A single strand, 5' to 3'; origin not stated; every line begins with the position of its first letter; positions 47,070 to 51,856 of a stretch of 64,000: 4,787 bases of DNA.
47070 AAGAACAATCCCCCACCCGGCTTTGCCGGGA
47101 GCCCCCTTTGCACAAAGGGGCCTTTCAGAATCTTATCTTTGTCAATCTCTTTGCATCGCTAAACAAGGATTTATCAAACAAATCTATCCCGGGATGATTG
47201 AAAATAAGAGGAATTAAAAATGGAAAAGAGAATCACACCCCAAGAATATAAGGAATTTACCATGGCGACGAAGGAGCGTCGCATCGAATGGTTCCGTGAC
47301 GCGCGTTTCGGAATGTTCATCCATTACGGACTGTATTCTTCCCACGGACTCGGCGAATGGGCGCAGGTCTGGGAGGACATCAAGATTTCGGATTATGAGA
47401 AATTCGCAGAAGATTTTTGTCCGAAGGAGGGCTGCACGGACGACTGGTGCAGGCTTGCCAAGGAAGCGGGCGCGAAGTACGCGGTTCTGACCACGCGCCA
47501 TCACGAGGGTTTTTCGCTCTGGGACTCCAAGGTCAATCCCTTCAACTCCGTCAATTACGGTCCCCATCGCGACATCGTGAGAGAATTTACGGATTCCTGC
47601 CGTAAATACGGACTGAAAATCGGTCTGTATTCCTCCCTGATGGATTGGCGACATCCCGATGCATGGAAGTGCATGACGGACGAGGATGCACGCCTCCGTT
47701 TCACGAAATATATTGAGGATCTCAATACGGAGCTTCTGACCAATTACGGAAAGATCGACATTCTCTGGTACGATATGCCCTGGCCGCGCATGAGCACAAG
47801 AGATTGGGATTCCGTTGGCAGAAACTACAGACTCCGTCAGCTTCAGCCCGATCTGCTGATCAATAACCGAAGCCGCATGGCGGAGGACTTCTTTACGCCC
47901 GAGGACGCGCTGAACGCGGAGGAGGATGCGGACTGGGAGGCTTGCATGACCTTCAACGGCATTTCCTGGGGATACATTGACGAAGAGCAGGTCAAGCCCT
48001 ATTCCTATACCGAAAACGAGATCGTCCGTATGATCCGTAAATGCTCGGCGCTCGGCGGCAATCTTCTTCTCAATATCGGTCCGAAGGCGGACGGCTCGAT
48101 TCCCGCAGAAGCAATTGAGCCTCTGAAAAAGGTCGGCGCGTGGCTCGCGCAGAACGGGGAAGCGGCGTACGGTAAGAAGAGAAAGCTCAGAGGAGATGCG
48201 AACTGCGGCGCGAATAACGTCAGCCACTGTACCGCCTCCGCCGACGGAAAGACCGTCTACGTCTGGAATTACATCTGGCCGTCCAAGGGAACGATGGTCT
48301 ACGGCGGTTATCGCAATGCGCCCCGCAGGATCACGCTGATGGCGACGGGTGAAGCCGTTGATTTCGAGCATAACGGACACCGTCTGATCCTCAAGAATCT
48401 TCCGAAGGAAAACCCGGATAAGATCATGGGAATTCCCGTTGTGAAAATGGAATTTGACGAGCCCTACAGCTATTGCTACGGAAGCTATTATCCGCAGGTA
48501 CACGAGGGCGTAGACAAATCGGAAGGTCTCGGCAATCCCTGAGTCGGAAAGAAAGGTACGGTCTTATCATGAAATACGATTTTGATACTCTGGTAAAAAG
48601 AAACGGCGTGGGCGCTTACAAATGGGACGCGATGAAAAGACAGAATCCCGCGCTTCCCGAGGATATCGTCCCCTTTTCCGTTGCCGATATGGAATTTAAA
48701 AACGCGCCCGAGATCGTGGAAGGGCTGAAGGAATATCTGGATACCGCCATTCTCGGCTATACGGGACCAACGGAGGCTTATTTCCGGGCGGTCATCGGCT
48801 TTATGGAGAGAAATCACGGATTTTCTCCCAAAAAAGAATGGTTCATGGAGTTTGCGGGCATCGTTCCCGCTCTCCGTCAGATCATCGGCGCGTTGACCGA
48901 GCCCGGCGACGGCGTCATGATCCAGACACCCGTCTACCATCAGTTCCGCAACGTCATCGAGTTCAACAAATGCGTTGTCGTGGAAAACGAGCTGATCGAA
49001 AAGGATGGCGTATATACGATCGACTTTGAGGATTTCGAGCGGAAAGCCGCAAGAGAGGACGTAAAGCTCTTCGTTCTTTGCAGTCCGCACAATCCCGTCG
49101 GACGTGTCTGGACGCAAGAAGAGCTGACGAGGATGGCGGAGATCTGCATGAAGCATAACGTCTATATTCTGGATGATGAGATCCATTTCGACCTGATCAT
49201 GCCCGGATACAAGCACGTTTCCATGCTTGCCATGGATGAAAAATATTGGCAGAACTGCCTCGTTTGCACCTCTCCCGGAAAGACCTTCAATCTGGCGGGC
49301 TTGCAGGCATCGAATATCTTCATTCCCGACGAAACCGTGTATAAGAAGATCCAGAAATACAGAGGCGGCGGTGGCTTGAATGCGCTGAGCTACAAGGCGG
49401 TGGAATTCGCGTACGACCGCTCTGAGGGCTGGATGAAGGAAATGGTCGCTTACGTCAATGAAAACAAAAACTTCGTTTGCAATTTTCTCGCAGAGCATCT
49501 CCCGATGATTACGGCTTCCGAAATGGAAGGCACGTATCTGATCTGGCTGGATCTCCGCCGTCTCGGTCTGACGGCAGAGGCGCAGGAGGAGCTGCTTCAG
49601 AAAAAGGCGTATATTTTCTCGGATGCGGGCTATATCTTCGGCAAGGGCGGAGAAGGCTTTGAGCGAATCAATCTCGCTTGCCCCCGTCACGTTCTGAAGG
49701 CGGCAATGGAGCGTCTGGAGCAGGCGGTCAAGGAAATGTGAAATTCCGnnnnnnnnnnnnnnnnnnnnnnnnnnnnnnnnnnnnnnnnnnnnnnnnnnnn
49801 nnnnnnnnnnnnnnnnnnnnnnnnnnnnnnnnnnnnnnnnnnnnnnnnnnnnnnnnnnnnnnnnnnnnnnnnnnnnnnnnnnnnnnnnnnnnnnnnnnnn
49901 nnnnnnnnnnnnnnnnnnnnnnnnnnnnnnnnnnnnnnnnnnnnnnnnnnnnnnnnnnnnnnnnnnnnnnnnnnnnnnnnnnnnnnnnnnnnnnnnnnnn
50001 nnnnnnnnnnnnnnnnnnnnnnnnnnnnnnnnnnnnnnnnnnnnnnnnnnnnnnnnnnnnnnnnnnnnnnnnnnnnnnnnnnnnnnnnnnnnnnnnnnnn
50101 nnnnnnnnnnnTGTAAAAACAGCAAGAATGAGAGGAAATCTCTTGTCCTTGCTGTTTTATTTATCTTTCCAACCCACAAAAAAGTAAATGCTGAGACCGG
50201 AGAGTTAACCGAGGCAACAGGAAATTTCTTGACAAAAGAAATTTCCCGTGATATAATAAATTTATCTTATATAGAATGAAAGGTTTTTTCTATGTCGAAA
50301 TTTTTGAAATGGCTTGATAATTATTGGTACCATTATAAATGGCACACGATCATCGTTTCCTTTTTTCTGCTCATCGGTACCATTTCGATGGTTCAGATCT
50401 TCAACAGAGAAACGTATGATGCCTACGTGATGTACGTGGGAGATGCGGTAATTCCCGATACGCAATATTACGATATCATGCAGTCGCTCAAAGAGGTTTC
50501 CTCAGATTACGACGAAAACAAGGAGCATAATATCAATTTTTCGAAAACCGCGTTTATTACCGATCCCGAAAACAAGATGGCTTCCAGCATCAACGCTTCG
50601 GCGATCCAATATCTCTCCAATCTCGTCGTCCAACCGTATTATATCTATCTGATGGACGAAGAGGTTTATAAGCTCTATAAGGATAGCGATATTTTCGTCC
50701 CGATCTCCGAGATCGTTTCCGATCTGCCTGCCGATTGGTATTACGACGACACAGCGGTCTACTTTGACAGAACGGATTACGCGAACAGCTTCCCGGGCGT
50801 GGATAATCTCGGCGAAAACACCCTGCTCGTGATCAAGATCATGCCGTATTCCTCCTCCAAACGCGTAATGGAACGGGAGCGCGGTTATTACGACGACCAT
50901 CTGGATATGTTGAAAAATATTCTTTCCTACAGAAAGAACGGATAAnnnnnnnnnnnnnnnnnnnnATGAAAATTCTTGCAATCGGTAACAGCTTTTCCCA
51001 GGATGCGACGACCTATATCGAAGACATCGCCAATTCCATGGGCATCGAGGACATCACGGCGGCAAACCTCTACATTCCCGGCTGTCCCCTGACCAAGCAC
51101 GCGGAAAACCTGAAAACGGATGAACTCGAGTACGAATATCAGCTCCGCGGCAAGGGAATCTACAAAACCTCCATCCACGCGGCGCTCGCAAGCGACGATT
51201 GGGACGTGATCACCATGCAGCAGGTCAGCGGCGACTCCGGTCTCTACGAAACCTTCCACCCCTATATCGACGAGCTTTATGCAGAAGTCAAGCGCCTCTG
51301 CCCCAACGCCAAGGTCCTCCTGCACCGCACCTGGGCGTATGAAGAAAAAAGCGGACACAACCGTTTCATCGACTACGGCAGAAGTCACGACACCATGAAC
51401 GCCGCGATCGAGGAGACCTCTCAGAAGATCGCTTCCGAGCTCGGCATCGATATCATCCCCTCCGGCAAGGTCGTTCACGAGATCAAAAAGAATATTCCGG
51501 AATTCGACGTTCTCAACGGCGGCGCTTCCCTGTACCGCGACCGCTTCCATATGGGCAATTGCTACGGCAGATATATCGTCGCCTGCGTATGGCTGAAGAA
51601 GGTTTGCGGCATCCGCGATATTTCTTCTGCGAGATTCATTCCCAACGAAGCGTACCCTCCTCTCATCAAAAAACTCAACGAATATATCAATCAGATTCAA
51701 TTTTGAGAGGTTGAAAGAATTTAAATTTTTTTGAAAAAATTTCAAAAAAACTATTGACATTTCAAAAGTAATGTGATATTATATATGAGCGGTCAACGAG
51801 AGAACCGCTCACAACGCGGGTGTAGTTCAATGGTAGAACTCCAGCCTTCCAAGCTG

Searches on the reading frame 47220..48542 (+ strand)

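Call 60: search_protein_families(library=pfam, proteins=[window:47220-48542:+], max_evalue=0.00001)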
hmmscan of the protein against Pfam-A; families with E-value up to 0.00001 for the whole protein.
window:47220-48542:+ (440 aa): 1 family
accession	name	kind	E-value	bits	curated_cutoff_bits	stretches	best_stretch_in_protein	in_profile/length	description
PF01120.23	Alpha_L_fucos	-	2.6e-84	284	25.2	1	6-314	10-345/345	Alpha-L-fucosidase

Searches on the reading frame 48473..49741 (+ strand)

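Call 60: search_protein_families(library=pfam, proteins=[window:48473-49741:+], max_evalue=0.00001)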
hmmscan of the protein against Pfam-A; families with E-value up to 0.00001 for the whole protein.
window:48473-49741:+ (422 aa): 1 family
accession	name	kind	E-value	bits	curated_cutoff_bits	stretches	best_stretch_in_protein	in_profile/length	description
PF00155.27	Aminotran_1_2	-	1.3e-34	120.4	19.7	1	64-415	2-361/361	Aminotransferase class I and II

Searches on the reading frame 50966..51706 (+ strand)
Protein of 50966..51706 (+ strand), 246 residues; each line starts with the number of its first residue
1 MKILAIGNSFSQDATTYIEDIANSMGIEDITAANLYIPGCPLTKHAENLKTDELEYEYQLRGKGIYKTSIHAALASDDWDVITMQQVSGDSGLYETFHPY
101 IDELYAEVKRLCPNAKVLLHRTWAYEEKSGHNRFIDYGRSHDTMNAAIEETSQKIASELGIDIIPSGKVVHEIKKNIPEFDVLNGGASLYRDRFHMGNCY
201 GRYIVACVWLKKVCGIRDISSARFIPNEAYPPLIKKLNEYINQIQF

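Call 57: search_protein_families(library=pfam, proteins=[window:50966-51706:+], max_evalue=0.001)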
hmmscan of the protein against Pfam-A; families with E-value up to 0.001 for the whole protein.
window:50966-51706:+ (246 aa): 1 family
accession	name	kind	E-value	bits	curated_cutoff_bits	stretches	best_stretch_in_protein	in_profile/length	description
PF16227.11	DUF4886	-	3.3e-56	190.5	26.7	1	2-226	1-224/242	Domain of unknown function (DUF4886)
